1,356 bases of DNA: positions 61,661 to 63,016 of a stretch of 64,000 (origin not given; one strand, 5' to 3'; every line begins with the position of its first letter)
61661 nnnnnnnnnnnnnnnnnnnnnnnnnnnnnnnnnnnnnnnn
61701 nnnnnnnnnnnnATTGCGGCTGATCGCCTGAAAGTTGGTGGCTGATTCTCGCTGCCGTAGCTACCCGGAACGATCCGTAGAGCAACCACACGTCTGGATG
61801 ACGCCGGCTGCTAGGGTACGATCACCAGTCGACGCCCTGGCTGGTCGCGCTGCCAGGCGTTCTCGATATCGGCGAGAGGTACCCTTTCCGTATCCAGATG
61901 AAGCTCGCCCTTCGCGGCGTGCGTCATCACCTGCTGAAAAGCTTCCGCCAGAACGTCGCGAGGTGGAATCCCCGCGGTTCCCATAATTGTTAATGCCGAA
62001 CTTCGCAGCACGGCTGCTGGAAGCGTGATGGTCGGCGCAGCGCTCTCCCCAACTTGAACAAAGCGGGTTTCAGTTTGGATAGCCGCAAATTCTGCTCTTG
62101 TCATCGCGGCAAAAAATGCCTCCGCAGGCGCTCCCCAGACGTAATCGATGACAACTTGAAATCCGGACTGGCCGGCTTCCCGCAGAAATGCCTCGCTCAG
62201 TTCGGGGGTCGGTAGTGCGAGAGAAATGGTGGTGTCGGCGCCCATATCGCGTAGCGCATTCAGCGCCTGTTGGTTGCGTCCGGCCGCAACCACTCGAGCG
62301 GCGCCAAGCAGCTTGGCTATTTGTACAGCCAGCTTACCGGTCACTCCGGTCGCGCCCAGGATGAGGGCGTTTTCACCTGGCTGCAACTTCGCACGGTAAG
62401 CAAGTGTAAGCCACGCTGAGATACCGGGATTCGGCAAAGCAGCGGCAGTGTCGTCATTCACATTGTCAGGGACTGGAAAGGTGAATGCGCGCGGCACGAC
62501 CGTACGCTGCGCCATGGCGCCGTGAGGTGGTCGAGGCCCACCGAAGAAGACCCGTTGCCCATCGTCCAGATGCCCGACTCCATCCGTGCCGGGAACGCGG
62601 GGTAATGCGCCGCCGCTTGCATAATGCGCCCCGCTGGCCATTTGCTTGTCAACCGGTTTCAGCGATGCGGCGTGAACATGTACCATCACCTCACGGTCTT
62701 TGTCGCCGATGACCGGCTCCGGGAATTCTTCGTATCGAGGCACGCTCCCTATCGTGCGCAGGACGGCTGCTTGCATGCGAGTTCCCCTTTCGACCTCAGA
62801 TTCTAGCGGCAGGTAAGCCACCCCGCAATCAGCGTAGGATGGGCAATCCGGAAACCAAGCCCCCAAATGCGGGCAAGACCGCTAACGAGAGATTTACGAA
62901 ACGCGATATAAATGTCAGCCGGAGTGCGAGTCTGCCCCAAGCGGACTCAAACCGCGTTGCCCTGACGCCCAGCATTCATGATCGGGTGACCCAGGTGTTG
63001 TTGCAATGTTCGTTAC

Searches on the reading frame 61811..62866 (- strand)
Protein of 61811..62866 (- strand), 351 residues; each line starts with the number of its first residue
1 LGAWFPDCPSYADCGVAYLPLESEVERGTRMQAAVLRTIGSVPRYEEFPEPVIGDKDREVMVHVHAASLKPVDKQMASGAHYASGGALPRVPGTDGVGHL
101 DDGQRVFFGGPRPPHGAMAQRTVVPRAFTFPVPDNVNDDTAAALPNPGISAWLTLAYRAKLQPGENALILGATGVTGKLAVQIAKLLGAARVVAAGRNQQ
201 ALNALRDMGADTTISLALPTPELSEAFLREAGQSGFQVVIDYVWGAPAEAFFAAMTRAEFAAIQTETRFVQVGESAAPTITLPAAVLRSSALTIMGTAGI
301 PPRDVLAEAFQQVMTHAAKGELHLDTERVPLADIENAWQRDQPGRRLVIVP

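Call 27: search_protein_families(library=ncbifam, proteins=[window:61811-62866:-], max_evalue=0.00001)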
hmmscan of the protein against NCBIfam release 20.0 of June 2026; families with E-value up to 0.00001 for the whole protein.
window:61811-62866:- (351 aa): 22 families
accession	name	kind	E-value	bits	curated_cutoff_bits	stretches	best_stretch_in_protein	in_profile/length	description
TIGR02824.1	quinone_pig3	subfamily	2.2e-23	82.8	296.8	1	56-298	26-263/325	putative NAD(P)H quinone oxidoreductase, PIG3 family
NF006940.0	PRK09422.1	equivalog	4.3e-14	52.2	344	1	116-339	115-320/338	alcohol dehydrogenase AdhP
TIGR02817.1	adh_fam_1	subfamily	1.9e-13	50.6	284.05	1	49-217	23-202/336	zinc-binding alcohol dehydrogenase family protein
NF041097.1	keto_inos_dh_IolM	equivalog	1.2e-12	47.2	450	1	116-342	151-378/389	scyllo-inosose 3-dehydrogenase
TIGR02823.1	oxido_YhdH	subfamily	1.7e-11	43.6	297.25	1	113-338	92-308/324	acrylyl-CoA reductase family protein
NF003808.0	PRK05396.1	equivalog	1.9e-11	43.4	380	1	115-247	118-243/341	L-threonine 3-dehydrogenase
NF010344.0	PRK13771.1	subfamily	1e-10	41.1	349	1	115-314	115-296/334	putative alcohol dehydrogenase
NF041183.1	Pks2_ls1_myc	equivalog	1.7e-10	38.4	2400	1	58-274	1433-1644/2086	sulfolipid-1 biosynthesis phthioceranic/hydroxyphthioceranic acid synthase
TIGR01751.1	crot-CoA-red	equivalog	2.8e-10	39.5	378.55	1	100-215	126-240/398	crotonyl-CoA carboxylase/reductase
TIGR00692.1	tdh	equivalog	5.5e-10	38.8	458.35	1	115-299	116-287/340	L-threonine 3-dehydrogenase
NF041172.1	AcrlCoa_red_Thmprot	equivalog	1.5e-09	37.3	500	1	116-243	116-234/334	acryloyl-CoA reductase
TIGR03989.1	Rxyl_3153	subfamily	2.6e-09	36.8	440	1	116-220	139-242/370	NDMA-dependent alcohol dehydrogenase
TIGR03451.1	mycoS_dep_FDH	equivalog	3.4e-09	36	512.9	1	116-346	129-351/358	S-(hydroxymethyl)mycothiol dehydrogenase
NF008024.0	PRK10754.1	subfamily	1.1e-08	34.6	348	1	76-287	57-253/327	NADPH:quinone reductase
NF047908.1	AldhRedAhr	equivalog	1.4e-08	34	470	1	115-345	119-326/335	NADPH-dependent aldehyde reductase Ahr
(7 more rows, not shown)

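Call 73: find_encoding_contigs(protein=window:61811-62776:-, flank=10000, max_places=1)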
Protein window:61811-62776:- (321 aa): 4 contigs read that carry it; 1 place shown.
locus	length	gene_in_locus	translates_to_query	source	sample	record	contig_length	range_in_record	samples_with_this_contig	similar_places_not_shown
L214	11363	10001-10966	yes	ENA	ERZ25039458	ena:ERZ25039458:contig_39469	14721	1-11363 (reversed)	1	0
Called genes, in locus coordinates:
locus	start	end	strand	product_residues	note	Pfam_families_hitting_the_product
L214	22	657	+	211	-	PF01855:POR_N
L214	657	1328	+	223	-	PF17147:PFOR_II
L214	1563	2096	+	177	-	PF01558:POR, PF12838:Fer4_7 (faint), PF10371:EKR, PF12797:Fer4_2 (weak), PF00037:Fer4, PF12837:Fer4_6, PF13484:Fer4_16 (faint)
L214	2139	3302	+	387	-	PF00037:Fer4 (weak), PF13237:Fer4_10 (faint), PF02775:TPP_enzyme_C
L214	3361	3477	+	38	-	-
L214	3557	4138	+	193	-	PF01797:Y1_Tnp (weak)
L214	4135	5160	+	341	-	PF01180:DHO_dh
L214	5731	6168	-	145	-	PF17209:Hfq, PF21979:Hfq_1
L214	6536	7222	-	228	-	PF01113:DapB_N, PF05173:DapB_C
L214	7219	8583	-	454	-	PF00696:AA_kinase, PF22468:ACT_9 (weak), PF01842:ACT (weak), PF22468:ACT_9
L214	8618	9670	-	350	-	PF01118:Semialdhyde_dh, PF02774:Semialdhyde_dhC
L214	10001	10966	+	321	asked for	PF00107:ADH_zinc_N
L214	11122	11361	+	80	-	?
